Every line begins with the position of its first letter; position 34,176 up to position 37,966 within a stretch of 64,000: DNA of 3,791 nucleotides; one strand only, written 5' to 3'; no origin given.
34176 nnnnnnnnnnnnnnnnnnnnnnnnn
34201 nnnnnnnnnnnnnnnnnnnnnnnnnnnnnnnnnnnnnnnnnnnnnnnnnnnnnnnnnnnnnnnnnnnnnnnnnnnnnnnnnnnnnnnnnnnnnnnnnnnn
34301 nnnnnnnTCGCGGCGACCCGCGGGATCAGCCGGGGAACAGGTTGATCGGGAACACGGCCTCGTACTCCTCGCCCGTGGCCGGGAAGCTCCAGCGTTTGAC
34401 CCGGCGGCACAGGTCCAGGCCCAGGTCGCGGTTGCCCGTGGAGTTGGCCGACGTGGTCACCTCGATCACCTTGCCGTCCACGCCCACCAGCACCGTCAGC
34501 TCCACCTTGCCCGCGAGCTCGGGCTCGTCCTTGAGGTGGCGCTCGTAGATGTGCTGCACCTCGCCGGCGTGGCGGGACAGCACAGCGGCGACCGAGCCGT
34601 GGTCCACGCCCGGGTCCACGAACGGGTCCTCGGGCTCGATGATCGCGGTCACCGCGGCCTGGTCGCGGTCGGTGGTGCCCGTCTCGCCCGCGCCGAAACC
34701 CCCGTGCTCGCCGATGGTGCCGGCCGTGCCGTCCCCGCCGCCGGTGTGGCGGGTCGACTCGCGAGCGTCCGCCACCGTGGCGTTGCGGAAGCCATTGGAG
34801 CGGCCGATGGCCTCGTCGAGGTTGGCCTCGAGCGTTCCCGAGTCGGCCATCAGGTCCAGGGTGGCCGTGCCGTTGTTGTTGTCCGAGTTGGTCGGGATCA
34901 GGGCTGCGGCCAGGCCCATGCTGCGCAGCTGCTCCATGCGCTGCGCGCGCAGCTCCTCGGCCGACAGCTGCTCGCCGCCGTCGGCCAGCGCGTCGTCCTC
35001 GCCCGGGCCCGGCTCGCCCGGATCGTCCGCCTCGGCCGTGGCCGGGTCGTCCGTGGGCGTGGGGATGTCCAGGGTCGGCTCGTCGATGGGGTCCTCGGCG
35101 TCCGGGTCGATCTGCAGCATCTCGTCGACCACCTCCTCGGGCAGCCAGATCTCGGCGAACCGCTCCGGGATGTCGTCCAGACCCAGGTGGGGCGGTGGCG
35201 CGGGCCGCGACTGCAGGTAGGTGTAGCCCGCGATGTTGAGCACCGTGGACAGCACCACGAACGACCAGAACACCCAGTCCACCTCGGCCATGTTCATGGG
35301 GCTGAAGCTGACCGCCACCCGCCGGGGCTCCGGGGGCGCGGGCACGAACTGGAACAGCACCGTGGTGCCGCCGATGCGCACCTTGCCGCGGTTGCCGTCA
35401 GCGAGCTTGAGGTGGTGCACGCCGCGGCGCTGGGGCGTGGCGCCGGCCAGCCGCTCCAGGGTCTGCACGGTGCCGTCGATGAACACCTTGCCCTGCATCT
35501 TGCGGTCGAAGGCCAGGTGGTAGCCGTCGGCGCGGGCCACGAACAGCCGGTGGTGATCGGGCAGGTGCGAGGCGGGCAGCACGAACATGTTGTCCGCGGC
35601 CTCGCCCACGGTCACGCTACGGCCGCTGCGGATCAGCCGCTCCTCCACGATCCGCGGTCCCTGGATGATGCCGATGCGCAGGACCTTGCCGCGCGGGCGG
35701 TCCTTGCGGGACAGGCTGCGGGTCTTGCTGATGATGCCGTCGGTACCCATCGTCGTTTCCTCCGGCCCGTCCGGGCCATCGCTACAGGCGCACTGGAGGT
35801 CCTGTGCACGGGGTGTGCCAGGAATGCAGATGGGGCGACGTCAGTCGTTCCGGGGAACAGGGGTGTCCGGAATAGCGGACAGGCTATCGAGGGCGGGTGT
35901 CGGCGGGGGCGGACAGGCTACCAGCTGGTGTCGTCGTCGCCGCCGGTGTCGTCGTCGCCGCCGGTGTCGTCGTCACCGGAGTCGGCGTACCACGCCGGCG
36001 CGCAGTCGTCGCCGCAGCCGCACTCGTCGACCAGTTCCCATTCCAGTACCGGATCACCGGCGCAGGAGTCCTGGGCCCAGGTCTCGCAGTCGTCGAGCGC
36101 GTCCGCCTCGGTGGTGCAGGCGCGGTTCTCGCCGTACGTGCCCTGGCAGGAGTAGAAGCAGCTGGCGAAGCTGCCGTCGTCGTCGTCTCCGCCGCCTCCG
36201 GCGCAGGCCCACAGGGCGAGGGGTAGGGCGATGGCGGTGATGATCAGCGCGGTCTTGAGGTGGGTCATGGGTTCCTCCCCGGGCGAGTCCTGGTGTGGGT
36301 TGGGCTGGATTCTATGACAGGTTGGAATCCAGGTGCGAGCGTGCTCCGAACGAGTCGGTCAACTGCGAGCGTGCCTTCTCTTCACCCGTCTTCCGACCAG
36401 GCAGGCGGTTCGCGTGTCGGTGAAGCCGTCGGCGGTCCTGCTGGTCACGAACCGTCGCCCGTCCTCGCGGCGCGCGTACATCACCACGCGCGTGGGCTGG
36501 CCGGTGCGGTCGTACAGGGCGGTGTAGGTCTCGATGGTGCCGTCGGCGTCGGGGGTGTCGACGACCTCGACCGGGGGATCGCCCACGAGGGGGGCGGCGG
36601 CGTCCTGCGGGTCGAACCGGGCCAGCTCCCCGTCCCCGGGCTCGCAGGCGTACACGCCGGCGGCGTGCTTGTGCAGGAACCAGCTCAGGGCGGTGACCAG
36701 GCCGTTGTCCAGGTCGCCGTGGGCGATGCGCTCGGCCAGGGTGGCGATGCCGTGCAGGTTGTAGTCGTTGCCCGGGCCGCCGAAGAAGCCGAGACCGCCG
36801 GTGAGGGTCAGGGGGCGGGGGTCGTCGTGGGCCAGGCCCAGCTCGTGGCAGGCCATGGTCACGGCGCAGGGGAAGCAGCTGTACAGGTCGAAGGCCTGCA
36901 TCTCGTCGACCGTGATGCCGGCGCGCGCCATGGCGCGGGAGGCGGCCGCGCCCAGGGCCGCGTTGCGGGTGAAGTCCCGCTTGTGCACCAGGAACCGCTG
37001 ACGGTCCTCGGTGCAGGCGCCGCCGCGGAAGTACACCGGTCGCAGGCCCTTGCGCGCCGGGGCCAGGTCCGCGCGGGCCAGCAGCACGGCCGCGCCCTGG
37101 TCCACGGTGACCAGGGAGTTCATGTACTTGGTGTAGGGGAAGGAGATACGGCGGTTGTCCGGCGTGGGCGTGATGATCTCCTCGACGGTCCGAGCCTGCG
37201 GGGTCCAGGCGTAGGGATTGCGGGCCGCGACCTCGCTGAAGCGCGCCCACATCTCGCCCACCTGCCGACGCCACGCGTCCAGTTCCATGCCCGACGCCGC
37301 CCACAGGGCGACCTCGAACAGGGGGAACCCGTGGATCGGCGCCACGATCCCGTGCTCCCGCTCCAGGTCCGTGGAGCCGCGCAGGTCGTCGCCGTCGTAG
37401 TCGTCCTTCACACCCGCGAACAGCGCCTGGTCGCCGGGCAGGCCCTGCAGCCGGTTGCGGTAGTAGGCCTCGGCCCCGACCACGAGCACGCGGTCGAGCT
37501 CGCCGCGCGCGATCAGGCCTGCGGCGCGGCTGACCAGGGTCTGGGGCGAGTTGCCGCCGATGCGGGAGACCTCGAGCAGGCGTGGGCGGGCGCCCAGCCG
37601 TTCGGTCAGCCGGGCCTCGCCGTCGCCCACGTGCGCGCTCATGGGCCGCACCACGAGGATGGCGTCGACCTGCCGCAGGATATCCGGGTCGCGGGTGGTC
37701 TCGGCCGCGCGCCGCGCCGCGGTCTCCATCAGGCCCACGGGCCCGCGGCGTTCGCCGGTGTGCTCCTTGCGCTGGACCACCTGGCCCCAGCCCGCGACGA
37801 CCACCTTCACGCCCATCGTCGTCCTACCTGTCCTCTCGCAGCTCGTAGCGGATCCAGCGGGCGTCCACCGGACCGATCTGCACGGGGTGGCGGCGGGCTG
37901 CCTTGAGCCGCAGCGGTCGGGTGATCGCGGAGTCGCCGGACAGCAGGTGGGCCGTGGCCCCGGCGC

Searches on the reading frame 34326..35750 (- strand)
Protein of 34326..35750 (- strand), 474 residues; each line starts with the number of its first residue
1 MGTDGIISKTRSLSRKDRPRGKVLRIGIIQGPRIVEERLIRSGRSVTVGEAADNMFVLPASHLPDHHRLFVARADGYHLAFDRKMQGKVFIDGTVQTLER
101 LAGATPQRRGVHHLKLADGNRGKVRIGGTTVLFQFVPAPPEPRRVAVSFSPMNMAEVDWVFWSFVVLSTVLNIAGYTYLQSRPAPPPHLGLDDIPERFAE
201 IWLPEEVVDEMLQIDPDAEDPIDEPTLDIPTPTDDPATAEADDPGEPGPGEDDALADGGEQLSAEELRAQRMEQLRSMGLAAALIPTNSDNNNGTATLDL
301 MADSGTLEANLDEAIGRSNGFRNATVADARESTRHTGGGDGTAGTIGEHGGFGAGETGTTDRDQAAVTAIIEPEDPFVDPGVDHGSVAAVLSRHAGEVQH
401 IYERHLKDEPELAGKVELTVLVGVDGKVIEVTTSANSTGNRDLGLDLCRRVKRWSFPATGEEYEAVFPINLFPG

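Call 11: search_protein_families(library=ncbifam, proteins=[window:34326-35750:-], max_evalue=0.01)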
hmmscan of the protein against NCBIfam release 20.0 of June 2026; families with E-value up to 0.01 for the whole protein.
window:34326-35750:- (474 aa): 3 families
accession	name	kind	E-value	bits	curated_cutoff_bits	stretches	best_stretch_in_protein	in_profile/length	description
NF033760.1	gliding_GltG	equivalog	4.8e-25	88.2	650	2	338-458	512-630/650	adventurous gliding motility protein GltG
NF033768.1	myxo_SS_tail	domain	6.5e-16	58.2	40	1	383-468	2-88/92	AgmX/PglI C-terminal domain-containing protein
TIGR01352.1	tonB_Cterm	subfamily_domain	0.00048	20.4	27.1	1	413-459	13-59/76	TonB family protein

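Call 13: search_protein_families(library=pfam, proteins=[window:34326-35750:-], max_evalue=0.01)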
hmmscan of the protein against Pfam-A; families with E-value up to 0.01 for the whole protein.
window:34326-35750:- (474 aa): 0 families

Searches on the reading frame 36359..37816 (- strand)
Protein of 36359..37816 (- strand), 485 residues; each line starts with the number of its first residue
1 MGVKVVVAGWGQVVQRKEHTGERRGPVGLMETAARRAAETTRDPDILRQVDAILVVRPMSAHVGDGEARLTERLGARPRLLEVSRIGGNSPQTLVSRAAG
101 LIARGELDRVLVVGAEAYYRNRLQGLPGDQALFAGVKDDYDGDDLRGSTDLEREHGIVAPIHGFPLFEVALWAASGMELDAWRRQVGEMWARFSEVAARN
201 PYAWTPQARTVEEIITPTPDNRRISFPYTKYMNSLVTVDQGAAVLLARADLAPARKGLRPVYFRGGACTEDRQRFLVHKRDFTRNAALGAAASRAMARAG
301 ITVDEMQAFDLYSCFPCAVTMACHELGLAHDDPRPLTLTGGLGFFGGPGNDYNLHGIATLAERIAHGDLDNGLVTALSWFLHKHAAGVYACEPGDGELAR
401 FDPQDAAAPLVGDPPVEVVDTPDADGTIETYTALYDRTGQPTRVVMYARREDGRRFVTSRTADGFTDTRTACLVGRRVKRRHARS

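Call 11: search_protein_families(library=ncbifam, proteins=[window:36359-37816:-], max_evalue=0.01)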
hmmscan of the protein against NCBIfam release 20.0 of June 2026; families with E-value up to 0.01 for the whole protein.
window:36359-37816:- (485 aa): 15 families
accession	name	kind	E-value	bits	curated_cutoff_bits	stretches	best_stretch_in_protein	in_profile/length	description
NF006104.0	PRK08257.1-3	equivalog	4.8e-111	372.1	654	1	6-463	7-479/512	acetyl-CoA acetyltransferase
NF006103.0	PRK08257.1-1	equivalog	7.9e-103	345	757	1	6-459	9-464/495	acetyl-CoA acetyltransferase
NF006105.0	PRK08257.1-4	equivalog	4.8e-86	289.5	683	1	6-461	9-478/510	acetyl-CoA acetyltransferase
NF006106.0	PRK08257.1-5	equivalog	9.1e-82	275.3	684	1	6-459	12-464/503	acetyl-CoA acetyltransferase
NF004811.0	PRK06158.1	subfamily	1.2e-18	67.3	421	1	30-328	29-296/384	acetyl-CoA acetyltransferase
NF004720.0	PRK06064.1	subfamily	8.7e-11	41.2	420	1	187-329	166-301/389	thiolase domain-containing protein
NF005704.0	PRK07516.1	subfamily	3.1e-10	39.6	412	1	194-331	173-305/389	thiolase domain-containing protein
NF006010.0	PRK08142.1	subfamily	2.5e-08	33.1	462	1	64-329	58-298/388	thiolase domain-containing protein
NF006102.0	PRK08256.1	subfamily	1.1e-06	28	436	1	184-332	167-312/394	lipid-transfer protein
NF053570.1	AcCoTHIOL_METTL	equivalog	5.3e-06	25.5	600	1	189-330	166-300/385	acetyl-CoA acetyltransferase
NF006180.0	PRK08313.1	subfamily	1e-05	24.6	514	1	27-331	26-303/389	thiolase domain-containing protein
NF009228.0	PRK12578.1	subfamily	2.2e-05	23.3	485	1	189-330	168-303/387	thiolase domain-containing protein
NF006001.0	PRK08131.1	equivalog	0.00033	19.7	622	1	239-335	256-345/401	3-oxoadipyl-CoA thiolase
NF005892.0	PRK07855.1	subfamily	0.00043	19.3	469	1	180-330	164-312/390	lipid-transfer protein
NF053628.1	BnzsclthlBbsBGT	equivalog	0.0029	16.4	750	1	196-330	171-298/389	benzoylsuccinyl-CoA thiolase subunit BbsB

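Call 13: search_protein_families(library=pfam, proteins=[window:36359-37816:-], max_evalue=0.01)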
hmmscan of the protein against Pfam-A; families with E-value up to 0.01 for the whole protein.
window:36359-37816:- (485 aa): 2 families
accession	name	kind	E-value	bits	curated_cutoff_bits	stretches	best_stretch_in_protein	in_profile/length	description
PF18313.7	TLP1_add_C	-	7.5e-08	32.7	26.1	1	414-460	10-57/83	Thiolase-like protein type 1 additional C-terminal domain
PF22691.2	Thiolase_C_1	-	1.3e-05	25.4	28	1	275-330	8-62/144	Thiolase C-terminal domain-like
